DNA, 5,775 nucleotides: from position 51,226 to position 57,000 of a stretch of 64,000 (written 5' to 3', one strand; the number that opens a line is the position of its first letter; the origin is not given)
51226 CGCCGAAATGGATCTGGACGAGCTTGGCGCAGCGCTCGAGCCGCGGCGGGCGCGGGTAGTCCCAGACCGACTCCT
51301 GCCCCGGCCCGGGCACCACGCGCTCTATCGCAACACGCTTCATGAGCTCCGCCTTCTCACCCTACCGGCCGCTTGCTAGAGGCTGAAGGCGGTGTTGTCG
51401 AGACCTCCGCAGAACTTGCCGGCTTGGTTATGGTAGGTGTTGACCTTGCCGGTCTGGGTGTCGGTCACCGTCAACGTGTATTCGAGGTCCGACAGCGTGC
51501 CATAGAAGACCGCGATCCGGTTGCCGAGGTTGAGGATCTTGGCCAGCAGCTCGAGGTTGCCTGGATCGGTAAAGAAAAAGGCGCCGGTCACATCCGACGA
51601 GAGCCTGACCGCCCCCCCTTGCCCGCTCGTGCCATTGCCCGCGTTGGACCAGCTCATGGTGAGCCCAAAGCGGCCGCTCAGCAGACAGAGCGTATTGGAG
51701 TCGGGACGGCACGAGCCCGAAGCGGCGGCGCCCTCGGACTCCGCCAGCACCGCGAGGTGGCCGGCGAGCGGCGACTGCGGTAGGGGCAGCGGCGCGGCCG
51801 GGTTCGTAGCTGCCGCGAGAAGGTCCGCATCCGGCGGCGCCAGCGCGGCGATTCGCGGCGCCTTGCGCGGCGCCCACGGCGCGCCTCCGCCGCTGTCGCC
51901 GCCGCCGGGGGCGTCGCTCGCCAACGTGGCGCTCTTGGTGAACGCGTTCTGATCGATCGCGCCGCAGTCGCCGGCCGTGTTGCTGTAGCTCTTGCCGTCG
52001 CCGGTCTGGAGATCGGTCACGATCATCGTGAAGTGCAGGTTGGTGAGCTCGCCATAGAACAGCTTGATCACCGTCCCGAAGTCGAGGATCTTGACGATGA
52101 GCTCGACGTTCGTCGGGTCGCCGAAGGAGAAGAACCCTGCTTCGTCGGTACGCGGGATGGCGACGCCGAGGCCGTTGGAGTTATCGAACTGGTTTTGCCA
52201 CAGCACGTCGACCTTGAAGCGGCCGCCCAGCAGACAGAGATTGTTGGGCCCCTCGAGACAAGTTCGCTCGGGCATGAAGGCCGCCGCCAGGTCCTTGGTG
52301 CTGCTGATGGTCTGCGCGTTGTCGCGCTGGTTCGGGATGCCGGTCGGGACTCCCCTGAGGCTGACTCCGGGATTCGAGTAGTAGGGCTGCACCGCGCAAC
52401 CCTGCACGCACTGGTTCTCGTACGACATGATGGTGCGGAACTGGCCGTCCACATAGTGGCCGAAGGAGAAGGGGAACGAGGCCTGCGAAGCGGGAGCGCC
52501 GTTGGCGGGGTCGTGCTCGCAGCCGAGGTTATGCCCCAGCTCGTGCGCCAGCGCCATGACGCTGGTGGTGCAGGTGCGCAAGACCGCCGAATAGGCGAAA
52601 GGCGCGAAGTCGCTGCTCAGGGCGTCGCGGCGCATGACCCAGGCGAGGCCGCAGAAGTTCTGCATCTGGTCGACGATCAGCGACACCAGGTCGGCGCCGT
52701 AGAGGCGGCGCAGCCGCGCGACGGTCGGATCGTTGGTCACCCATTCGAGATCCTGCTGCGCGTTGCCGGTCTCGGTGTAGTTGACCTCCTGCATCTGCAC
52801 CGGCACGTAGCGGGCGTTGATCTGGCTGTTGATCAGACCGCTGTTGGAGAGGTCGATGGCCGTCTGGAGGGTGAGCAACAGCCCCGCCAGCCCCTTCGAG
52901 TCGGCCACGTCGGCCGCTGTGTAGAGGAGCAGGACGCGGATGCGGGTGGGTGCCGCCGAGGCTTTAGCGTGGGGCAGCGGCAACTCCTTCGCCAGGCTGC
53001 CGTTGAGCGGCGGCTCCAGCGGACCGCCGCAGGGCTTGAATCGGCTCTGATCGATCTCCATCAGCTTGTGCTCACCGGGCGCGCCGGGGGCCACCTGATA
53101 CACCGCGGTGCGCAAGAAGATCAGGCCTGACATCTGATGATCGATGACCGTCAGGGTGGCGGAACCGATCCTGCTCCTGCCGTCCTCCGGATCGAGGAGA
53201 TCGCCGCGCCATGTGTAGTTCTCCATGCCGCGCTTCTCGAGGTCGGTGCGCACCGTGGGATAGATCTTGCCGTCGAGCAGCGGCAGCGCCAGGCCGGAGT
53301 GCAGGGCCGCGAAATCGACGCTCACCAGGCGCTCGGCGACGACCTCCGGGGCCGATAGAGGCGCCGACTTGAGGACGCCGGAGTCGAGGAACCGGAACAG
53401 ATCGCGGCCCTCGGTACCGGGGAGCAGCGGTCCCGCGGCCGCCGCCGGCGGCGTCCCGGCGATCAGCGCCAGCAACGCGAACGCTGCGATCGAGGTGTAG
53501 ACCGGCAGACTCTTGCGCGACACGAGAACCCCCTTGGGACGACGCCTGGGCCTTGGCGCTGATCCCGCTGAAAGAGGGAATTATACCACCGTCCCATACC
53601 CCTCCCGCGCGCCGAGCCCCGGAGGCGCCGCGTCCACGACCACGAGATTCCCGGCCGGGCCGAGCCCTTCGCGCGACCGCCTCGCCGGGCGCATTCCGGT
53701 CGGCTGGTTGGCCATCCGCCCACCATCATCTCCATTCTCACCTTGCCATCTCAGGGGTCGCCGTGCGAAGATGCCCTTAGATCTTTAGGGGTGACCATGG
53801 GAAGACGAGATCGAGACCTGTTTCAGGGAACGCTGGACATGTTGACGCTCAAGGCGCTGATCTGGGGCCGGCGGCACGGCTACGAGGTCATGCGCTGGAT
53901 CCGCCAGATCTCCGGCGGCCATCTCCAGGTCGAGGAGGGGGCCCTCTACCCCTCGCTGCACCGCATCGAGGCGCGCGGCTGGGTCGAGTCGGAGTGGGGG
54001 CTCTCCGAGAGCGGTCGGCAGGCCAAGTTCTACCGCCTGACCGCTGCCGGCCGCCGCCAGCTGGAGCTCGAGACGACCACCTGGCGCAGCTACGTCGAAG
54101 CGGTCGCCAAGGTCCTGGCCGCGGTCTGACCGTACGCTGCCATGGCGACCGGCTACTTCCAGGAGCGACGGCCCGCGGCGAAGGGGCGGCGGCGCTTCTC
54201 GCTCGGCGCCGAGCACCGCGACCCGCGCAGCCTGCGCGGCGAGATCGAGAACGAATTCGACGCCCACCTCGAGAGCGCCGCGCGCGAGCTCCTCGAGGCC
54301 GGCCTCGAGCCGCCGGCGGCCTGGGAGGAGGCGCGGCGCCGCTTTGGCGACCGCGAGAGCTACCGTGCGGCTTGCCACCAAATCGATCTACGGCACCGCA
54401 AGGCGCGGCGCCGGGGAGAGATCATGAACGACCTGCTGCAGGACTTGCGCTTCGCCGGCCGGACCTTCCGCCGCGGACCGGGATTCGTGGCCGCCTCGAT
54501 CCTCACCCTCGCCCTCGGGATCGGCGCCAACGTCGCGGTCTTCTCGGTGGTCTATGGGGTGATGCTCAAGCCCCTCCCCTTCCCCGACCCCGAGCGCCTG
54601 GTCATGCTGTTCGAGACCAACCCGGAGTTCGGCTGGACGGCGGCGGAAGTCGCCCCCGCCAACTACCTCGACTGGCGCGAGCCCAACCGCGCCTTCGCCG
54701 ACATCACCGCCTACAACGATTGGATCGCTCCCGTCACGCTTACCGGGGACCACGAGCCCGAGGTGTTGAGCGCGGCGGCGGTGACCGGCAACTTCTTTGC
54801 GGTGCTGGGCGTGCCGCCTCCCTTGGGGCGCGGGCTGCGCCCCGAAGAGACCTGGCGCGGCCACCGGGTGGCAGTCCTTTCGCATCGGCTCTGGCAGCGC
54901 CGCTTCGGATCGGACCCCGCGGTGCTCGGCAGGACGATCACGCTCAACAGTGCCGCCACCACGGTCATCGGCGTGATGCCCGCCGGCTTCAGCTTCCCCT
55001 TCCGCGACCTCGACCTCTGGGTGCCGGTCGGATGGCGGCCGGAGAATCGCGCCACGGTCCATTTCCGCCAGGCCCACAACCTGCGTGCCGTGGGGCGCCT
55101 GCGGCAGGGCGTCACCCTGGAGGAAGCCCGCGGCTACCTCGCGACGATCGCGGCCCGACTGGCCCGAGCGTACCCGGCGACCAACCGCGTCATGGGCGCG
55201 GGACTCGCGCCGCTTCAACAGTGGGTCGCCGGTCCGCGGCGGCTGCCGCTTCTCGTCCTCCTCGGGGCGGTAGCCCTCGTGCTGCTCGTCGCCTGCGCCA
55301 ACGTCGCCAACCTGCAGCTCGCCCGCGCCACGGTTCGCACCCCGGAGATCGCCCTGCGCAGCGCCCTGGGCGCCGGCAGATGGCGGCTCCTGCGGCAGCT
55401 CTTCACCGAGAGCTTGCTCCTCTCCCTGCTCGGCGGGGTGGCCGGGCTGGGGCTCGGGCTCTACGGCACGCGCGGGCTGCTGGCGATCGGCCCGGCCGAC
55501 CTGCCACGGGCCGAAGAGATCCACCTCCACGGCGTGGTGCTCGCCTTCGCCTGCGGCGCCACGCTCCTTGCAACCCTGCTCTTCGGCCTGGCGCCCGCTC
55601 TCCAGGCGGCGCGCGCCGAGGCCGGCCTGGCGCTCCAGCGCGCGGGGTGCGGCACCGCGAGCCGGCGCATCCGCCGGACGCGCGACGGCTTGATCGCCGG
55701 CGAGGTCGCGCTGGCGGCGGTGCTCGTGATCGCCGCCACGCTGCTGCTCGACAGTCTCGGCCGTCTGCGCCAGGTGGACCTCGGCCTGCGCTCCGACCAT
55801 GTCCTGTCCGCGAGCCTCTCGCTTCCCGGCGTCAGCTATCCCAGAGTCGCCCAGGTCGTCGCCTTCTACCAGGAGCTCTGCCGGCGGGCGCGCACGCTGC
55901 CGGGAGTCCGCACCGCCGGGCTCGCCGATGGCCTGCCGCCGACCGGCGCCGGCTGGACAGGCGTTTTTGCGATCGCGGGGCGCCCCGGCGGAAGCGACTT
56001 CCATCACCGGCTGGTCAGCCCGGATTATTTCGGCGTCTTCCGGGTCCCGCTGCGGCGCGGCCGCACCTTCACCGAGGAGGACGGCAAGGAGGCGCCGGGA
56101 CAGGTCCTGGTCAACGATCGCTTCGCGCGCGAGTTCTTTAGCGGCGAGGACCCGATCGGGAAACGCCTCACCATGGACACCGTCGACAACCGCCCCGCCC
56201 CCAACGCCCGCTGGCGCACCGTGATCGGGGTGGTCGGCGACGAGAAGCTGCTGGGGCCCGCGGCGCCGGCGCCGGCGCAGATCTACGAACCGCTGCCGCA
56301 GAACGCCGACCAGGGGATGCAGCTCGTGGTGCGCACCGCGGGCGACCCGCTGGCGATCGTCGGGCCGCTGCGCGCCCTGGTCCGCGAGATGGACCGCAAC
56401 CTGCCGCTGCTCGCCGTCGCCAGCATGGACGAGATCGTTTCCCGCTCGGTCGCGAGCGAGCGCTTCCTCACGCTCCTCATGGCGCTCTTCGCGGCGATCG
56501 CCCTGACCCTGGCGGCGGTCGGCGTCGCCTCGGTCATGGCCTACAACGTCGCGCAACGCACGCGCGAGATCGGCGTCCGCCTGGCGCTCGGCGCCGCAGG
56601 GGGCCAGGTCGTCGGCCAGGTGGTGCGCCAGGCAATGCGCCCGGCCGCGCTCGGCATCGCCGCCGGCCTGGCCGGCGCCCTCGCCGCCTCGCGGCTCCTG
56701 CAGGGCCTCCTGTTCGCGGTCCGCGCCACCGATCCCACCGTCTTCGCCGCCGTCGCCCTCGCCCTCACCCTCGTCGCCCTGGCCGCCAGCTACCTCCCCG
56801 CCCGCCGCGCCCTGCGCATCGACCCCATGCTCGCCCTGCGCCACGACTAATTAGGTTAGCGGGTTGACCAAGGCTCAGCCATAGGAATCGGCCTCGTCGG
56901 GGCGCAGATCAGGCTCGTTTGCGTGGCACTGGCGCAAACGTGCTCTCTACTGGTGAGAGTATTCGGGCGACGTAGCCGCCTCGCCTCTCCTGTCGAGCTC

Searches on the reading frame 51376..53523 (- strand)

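Call 43: search_protein_families(library=pfam, proteins=[window:51376-53523:-], max_evalue=0.00001)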
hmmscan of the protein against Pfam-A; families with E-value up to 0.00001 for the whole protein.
window:51376-53523:- (715 aa): 3 families
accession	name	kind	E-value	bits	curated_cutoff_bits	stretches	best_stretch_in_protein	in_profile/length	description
PF13688.12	Reprolysin_5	-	1.5e-15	58.4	27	1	230-371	39-189/196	Metallo-peptidase family M12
PF13583.11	Reprolysin_4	-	1.1e-14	55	22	1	230-388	39-190/203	Metallo-peptidase family M12B Reprolysin-like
PF13582.12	Reprolysin_3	-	1.2e-10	42.4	22.4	1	242-338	26-123/123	Metallo-peptidase family M12B Reprolysin-like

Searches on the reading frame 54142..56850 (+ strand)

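Call 12: search_protein_families(library=pfam, proteins=[window:54142-56850:+])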
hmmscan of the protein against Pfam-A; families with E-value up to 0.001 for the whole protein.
window:54142-56850:+ (902 aa): 2 families
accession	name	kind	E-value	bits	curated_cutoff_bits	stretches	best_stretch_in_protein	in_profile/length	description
PF12704.14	MacB_PCD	-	1.6e-35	123.7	27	2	118-333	3-204/207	MacB-like periplasmic core domain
PF02687.27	FtsX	-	6e-27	94.5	25.5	2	782-895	2-120/120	FtsX-like permease C-terminal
